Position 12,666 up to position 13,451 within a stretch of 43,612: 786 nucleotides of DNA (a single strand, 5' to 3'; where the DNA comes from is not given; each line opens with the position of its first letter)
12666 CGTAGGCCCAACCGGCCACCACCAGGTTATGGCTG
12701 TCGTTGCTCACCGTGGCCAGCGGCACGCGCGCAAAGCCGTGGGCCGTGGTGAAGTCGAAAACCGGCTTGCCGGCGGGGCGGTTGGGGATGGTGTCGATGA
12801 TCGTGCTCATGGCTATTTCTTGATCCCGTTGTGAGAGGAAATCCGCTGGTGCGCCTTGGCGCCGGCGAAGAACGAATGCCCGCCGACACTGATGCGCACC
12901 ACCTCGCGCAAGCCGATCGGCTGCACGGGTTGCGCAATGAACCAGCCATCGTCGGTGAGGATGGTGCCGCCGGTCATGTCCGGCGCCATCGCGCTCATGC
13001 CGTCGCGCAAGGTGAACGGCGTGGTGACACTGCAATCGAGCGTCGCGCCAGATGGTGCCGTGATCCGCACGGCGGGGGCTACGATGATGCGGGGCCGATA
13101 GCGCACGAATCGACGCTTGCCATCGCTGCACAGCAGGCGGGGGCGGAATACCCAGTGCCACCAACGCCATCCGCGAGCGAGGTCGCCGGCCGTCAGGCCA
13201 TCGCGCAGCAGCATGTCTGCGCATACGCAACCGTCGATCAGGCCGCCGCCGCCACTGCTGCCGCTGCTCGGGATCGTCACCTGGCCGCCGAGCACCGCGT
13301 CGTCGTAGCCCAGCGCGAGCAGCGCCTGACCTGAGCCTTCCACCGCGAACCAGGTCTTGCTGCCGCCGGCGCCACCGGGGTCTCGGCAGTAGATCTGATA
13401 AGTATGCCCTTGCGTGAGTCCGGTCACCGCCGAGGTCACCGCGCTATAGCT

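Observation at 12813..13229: The tail fibre ends in a Hint / bacterial-intein-like domain, predicting autoproteolytic maturation rather than a classical chaperone domain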

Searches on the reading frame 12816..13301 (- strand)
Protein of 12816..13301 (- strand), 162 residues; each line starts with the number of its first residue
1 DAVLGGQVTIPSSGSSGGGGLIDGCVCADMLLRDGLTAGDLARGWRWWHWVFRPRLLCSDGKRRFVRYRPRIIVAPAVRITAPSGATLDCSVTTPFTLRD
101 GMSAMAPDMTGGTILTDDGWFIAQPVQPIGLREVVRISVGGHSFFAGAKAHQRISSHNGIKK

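Call 5: search_protein_families(library=pfam, proteins=[window:12816-13301:-], max_evalue=10)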
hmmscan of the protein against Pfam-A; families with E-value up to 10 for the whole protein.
window:12816-13301:- (162 aa): 0 families
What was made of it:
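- On Hedgehog Hog domain: No Pfam match (call 5).
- Closest known: Peptidase S74 intramolecular chaperone of endosialidases and phage fibres. Different: No S74 match in this protein (call 5).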

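Call 6: search_protein_families(library=phrogs, proteins=[window:12816-13301:-], max_evalue=1)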
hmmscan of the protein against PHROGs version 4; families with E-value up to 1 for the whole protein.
window:12816-13301:- (162 aa): 0 families
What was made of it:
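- On Peptidase S74 intramolecular chaperone: No such Pfam or PHROG match (calls 5, 6).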

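Call 7: search_solved_structures(query=window:12816-13301:-, max_evalue=10, show_alignments=2)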
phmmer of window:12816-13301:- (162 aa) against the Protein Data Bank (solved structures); distinct sequences matched with E-value up to 10: 2.
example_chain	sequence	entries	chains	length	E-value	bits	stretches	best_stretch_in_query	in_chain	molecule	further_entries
9c3c_g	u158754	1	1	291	0.5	13.4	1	59-102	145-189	Gamma-sarcoglycan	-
8yt8_G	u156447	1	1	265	1.6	11.8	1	58-102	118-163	Gamma-sarcoglycan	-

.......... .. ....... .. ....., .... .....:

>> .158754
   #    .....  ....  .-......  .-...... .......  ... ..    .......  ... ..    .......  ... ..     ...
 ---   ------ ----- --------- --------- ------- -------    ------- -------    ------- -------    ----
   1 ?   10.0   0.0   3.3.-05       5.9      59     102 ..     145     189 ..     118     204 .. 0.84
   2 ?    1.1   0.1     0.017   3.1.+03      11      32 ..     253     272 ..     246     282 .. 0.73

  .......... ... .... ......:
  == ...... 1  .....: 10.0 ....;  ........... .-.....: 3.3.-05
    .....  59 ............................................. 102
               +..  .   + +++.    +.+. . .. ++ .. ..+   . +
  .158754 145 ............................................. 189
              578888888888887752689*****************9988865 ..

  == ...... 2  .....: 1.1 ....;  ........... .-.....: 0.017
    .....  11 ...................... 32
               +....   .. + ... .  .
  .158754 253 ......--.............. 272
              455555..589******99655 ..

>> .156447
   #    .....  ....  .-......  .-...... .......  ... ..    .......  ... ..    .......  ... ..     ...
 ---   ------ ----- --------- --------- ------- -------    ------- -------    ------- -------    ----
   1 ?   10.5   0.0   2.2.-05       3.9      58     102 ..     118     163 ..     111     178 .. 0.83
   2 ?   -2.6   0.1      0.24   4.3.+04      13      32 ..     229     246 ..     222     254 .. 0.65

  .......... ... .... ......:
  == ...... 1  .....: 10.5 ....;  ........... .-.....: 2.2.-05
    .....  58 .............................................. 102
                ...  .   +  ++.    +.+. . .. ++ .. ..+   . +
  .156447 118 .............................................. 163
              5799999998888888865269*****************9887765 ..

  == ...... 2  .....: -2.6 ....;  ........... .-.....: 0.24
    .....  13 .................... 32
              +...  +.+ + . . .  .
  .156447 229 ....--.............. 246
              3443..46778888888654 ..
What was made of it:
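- Tried and rejected: A single-sequence PDB phmmer search gave only noise (gamma-sarcoglycan, E 0.5; call 7).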

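Call 8: search_protein_families(library=ncbifam, proteins=[window:12816-13301:-], max_evalue=10)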
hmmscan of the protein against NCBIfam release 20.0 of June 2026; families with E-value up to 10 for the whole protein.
window:12816-13301:- (162 aa): 1 family
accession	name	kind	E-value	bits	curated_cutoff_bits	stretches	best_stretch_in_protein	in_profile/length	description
NF042963.1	DUF1156_antiphage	equivalog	0.43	8.6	1000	1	42-60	457-475/960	anti-phage-associated DUF1156 domain-containing protein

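Call 9: search_dna_similar(query=window:12816-13301:-, collection=phages, mode=protein, max_evalue=0.001, max_rows=30)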
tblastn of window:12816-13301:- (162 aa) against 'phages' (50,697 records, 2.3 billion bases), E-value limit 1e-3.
Records with a match: 9; places in all: 10; records where one place covers at least 80% of the query: 2.
Best place of each record, by identity: <60% 9.
By first word of the organism name: Xanthomonas 7; Stenotrophomonas 1; Erwinia 1.
By host as written in the record: Xanthomonas hortorum pv. vitians CFBP8640 3; Stenotrophomonas maltophilia D1571 1; Xanthomonas citri 306 1; Erwinia sp. YA1 1; Xanthomonas sp. Q 1; Xanthomonas citri 1; Xanthomonas sp. 1.
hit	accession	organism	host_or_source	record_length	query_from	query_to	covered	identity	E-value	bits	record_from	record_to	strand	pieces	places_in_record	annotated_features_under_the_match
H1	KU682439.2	Stenotrophomonas phage vB_SmaS-DLP_6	Stenotrophomonas maltophilia D1571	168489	25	159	83%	33.8%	3e-10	63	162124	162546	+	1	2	VlrC protein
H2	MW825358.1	Xanthomonas phage vB_XciM_LucasX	Xanthomonas citri 306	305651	24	162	86%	31.8%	5e-13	71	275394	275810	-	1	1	hypothetical protein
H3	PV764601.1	Xanthomonas phage PhiXhv-12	Xanthomonas hortorum pv. vitians ...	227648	74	158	52%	36.3%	5e-8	57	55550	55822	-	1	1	hypothetical protein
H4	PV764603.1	Xanthomonas phage PhiXhv-16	Xanthomonas hortorum pv. vitians ...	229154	74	158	52%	36.3%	5e-8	57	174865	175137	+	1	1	hypothetical protein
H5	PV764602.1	Xanthomonas phage PhiXhv-15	Xanthomonas hortorum pv. vitians ...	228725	74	158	52%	36.3%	6e-8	56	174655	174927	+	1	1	hypothetical protein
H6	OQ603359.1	Erwinia phage Ep032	Erwinia sp. YA1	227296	74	158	52%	36.3%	7e-8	56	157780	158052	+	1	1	record has no annotation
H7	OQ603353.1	Xanthomonas phage Ep026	Xanthomonas sp. Q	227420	74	158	52%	36.3%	7e-8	56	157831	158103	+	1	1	record has no annotation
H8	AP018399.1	Xanthomonas phage XacN1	Xanthomonas citri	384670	77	158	51%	36.6%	6e-8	56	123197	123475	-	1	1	hypothetical protein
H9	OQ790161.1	Xanthomonas phage RTH11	Xanthomonas sp.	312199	72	158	54%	32.6%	3e-8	57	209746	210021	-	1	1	hypothetical protein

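Call 10: find_homologous_proteins(query=window:12816-13301:-, max_evalue=0.001)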
Query window:12816-13301:-: 307 candidates shared short words with the query, none scored E <= 0.001.

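Call 12: get_annotated_region(hit=H1, flank=4000)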
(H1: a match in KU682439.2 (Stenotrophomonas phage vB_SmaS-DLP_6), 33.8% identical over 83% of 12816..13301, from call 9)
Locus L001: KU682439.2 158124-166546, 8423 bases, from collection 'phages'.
description: Stenotrophomonas phage vB_SmaS-DLP_6, complete genome.
organism: Stenotrophomonas phage vB_SmaS-DLP_6 (NCBI taxid 1651816)
taxonomy: Viruses; Duplodnaviria; Heunggongvirae; Uroviricota; Caudoviricetes
host: Stenotrophomonas maltophilia D1571; source: soil; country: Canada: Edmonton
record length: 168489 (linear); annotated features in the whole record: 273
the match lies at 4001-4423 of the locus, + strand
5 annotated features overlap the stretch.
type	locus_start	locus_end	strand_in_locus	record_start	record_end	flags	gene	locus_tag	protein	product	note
CDS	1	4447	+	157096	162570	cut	-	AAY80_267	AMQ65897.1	VlrC protein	-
CDS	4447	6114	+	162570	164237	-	-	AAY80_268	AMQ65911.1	VlrC protein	-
CDS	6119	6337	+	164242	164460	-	-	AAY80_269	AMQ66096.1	hypothetical protein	-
CDS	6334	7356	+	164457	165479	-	-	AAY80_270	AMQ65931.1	hypothetical protein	-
CDS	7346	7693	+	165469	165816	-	-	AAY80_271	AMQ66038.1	hypothetical protein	-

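Call 13: get_annotated_region(hit=H2, flank=4000)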
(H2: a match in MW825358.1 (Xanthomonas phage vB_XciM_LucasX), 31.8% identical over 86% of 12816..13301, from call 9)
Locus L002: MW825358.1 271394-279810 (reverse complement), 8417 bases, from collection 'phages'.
description: Xanthomonas phage vB_XciM_LucasX, complete genome.
organism: Xanthomonas phage vB_XciM_LucasX (NCBI taxid 2829408)
taxonomy: Viruses; Duplodnaviria; Heunggongvirae; Uroviricota; Caudoviricetes
host: Xanthomonas citri 306; source: citrus orchard soil; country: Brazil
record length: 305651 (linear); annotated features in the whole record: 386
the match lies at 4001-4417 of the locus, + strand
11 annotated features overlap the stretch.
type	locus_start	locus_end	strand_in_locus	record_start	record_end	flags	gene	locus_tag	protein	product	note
CDS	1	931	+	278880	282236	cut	-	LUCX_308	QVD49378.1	hypothetical protein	similar to putative tail fiber protein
CDS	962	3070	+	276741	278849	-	-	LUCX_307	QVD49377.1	hypothetical protein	similar to putative virion-associated protein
CDS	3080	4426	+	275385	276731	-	-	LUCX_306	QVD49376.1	hypothetical protein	-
regulatory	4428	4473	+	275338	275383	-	-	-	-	terminator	Rho-independent terminator, predicted by ARNold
CDS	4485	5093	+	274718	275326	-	-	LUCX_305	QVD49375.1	hypothetical protein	-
regulatory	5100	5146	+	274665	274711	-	-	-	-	terminator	Rho-independent terminator, predicted by ARNold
CDS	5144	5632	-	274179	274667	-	-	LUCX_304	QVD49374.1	hypothetical protein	-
CDS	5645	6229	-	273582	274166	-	-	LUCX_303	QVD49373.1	hypothetical protein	-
CDS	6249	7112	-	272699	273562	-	-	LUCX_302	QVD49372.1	hypothetical protein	similar to putative virion structural protein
CDS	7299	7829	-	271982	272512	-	-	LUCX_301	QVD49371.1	hypothetical protein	-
CDS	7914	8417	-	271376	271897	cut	-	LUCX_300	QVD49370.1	hypothetical protein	-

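Call 16: get_annotated_region(hit=H8, flank=3000)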
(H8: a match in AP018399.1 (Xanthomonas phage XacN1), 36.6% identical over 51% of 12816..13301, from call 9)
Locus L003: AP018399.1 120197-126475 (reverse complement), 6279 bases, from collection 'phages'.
description: Xanthomonas phage XacN1 DNA, complete genome.
organism: Xanthomonas phage XacN1 (NCBI taxid 2042251)
taxonomy: Viruses; Duplodnaviria; Heunggongvirae; Uroviricota; Caudoviricetes
host: Xanthomonas citri; source: -; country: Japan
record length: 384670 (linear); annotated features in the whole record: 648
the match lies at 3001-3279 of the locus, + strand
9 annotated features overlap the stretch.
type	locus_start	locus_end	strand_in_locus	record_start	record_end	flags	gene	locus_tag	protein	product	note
CDS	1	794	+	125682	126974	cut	-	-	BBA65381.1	hypothetical protein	ORF233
CDS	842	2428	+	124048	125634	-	-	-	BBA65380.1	hypothetical protein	ORF232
CDS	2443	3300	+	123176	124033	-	-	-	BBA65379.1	hypothetical protein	ORF231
CDS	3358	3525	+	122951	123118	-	-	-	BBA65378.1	predicted ORF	ORF230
CDS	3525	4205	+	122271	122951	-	-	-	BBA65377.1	predicted ORF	ORF229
CDS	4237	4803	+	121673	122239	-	-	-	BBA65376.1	hypothetical protein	ORF228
CDS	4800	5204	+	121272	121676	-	-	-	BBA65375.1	predicted ORF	ORF227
CDS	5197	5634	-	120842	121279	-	-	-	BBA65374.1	predicted ORF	ORF226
CDS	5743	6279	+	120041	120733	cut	-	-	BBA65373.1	predicted ORF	ORF225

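Call 17: get_annotated_region(hit=H3, flank=3000)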
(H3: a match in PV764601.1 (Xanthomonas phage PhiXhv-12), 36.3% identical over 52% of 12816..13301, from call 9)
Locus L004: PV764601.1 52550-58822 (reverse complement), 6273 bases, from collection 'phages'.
description: Xanthomonas phage PhiXhv-12, complete genome.
organism: Xanthomonas phage PhiXhv-12 (NCBI taxid 3447916)
taxonomy: Viruses
host: Xanthomonas hortorum pv. vitians CFBP8640; source: Sewage; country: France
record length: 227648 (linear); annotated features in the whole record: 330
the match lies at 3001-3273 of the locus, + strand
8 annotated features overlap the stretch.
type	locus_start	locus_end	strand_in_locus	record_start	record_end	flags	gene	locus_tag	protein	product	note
CDS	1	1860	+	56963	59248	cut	-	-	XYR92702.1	hypothetical protein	-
CDS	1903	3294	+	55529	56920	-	-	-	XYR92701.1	hypothetical protein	-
CDS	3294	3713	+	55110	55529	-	-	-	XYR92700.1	hypothetical protein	-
CDS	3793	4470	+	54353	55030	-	-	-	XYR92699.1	hypothetical protein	-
CDS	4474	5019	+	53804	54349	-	-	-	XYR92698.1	glycoside hydrolase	-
CDS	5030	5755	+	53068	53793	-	-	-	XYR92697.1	glycoside hydrolase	-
CDS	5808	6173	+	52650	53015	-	-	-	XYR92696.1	hypothetical protein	-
CDS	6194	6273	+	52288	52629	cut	-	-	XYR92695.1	Rz-like spanin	-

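Call 22: search_protein_representatives(protein=window:12816-13250:-)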
Query: 145 residues. Proteins with E-value up to 0.001 (for the whole library): 383; up to 1e-10: 84; up to 1e-30: 4. The best 150 are listed.
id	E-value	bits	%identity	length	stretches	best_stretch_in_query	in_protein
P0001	4.7e-41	156.5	85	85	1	61-145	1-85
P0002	1.5e-33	132.2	55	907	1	6-145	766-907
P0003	2.7e-31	124.8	54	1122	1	1-144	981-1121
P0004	3.7e-31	124.4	54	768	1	1-144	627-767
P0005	1.7e-28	115.7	51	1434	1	1-144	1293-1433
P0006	9.1e-28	113.4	52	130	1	13-145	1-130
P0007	1.4e-27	112.8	49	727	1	1-142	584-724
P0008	2.0e-26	109.0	46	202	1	2-143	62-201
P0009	4.5e-26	107.9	41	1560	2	1-144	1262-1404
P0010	5.4e-26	107.6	48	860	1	1-144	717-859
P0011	1.1e-25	106.6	49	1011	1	1-142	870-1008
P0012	1.9e-25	105.8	52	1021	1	1-144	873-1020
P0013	1.4e-24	103.0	52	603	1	2-144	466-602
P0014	6.7e-24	100.8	51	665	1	6-142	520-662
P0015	3.4e-22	95.3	47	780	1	1-144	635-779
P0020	5.0e-20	88.2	43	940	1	1-141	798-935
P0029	3.4e-16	75.8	43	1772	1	1-144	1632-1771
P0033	1.8e-15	73.5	38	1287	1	1-144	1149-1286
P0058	9.9e-13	64.5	48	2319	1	58-145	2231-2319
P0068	6.0e-12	62.0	37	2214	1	1-145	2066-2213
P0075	2.0e-11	60.3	42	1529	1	1-142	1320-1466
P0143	3.1e-08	49.9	41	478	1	2-144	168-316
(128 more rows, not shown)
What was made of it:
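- Checked: The segment has 383 homologues with E<=1e-3 among 1.84 billion cluster representatives (call 22).
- Tried and rejected: The exhaustive representative search was needed (call 22).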

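Call 29: search_solved_structures(query=A1, max_evalue=10, show_alignments=4)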
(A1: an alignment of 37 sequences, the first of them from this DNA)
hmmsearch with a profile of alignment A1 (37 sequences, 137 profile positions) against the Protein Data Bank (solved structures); distinct sequences matched with E-value up to 10: 5.
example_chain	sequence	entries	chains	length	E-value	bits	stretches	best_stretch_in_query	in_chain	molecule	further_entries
6qaz_A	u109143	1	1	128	5.3e-05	26.5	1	37-121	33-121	cyanophage-like gp41-1 intein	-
6riz_A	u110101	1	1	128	0.0011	22.2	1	37-121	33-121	gp41-1 intein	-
6rpq_A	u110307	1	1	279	0.018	18.3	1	36-114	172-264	Ubiquitin-like protein SMT3,1108aa long hypothetical cell division control protein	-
1d2s_A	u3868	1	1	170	0.081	16.2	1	73-121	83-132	SEX HORMONE-BINDING GLOBULIN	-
5hs0_A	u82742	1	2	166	0.2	14.9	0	42-79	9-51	Ankyrin domain protein ank1C4_7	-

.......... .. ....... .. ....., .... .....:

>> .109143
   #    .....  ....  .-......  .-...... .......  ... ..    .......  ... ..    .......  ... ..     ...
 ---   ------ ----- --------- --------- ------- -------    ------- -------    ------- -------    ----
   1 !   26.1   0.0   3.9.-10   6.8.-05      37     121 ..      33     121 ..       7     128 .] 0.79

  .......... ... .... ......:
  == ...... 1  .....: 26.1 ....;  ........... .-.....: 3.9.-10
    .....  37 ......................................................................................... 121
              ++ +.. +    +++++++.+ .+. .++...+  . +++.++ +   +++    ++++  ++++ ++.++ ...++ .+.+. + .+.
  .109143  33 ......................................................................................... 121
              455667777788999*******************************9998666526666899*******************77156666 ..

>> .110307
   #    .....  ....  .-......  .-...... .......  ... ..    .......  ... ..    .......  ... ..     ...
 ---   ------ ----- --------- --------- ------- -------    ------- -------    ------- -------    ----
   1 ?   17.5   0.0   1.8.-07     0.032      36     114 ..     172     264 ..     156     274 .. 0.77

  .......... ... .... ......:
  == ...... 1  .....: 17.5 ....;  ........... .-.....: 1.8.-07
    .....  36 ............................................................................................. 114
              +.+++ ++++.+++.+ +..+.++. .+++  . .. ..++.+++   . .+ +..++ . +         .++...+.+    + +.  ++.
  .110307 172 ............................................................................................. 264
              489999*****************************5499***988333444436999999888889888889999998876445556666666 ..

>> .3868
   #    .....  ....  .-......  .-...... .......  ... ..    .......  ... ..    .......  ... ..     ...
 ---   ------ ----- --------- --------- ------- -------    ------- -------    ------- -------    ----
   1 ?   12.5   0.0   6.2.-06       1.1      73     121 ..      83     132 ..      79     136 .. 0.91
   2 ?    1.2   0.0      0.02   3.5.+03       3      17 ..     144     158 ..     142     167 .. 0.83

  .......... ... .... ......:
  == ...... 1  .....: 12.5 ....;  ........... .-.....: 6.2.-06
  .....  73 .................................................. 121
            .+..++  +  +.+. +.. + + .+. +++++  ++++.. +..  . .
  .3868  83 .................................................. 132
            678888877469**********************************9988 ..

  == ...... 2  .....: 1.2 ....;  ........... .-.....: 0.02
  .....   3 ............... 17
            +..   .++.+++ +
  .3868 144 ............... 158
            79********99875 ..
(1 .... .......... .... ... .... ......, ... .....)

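Call 30: search_protein_families(library=pfam, alignment_id=A1, max_evalue=1)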
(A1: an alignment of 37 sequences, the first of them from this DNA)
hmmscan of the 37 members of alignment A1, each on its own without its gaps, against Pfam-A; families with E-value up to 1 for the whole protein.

A. member 1, seq(142 aa): 0 families

B. families by the number of members that match (of 37 scanned): 5 families
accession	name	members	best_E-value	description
PF20370.3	DUF6665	1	0.014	Family of unknown function (DUF6665)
PF04541.19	Herpes_U34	1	0.017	Herpesvirus virion protein U34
PF08235.19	LNS2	1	0.042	LNS2 (Lipin/Ned1/Smp2)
PF08861.15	DUF1828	1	0.13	Domain of unknown function DUF1828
PF08239.17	SH3_3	1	0.15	Bacterial SH3 domain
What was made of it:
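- On A-type BIL / Pretoxin-HINT (Pfam PT-HINT): None at E<=1 in 37 members (call 30).
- On B-type BIL (Pfam Hint_2): No Hint_2 match (calls 5, 30).
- Tried and rejected: Pfam, NCBIfam and PHROG scans of the C-terminal 162 aa and of 37 members found no Hint family (calls 5, 6, 8, 30).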

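Call 31: find_homologous_proteins(query=A1, max_evalue=0.001)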
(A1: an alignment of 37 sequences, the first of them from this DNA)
Query A1 (37 sequences) (142 aa, profile of the alignment): 1 proteins with E <= 0.001 among 2412 candidates.
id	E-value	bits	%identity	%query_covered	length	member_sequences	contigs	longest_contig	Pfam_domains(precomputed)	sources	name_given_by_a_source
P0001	1.9e-28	117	85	60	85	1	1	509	-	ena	-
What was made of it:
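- Tried and rejected: Word-index protein searches mostly failed: no hit, then one fragment (calls 10, 31).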

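Call 43: search_protein_families(library=pfam, proteins=[P0002, P0003, P0005, P0009, P0029, P0143, P0075], max_evalue=0.001)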
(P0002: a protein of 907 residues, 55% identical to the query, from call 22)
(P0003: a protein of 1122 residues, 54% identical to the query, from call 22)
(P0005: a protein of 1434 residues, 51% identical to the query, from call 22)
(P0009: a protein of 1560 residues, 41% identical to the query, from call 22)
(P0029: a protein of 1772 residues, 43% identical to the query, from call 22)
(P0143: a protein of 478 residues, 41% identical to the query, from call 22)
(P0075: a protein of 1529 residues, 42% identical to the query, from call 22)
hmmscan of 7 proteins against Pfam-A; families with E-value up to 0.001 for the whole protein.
P0002 (907 aa): 0 families

P0003 (1122 aa): 1 family
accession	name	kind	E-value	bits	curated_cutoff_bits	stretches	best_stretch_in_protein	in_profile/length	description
PF22775.2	GA_3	-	0.00015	22.6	27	1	132-209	7-85/100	GA-like domain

P0005 (1434 aa): 2 families
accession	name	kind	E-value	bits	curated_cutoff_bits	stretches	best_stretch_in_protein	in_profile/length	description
PF13550.12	Phage-tail_3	-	6.4e-25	88.4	23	1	230-410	2-161/164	Putative phage tail protein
PF23666.2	Rcc01698_C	-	1.6e-10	41.6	27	1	509-599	1-97/98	Rcc01698-like, C-terminal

P0009 (1560 aa): 4 families
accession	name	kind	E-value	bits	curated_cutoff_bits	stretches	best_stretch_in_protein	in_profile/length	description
PF18911.6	PKD_4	-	4.5e-74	245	27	8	344-405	18-78/85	PKD domain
PF00801.26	PKD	-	2.2e-33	114.5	23.5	4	357-404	27-75/80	PKD domain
PF22352.2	K319L-like_PKD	-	4.8e-27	94.2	27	3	924-996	6-79/84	K319L-like, PKD domain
PF15418.12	DUF4625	-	0.00063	20.5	27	0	383-410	103-130/131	Domain of unknown function (DUF4625)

P0029 (1772 aa): 3 families
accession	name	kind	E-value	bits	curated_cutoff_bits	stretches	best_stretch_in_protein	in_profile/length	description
PF24801.1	FNIII-A_GpJ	-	1.5e-44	151.6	27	1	106-230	2-125/126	Tip attachment protein J,FNIII-A domain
PF13550.12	Phage-tail_3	-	2.3e-20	73.6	23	1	353-511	2-160/164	Putative phage tail protein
PF22775.2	GA_3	-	0.00094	20.1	27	0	1190-1241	10-61/100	GA-like domain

P0143 (478 aa): 0 families

P0075 (1529 aa): 0 families
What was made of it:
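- The host proteins are J-like fibres, with Phage-tail_3, FNIII-A_GpJ and Rcc01698_C domains (call 43).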
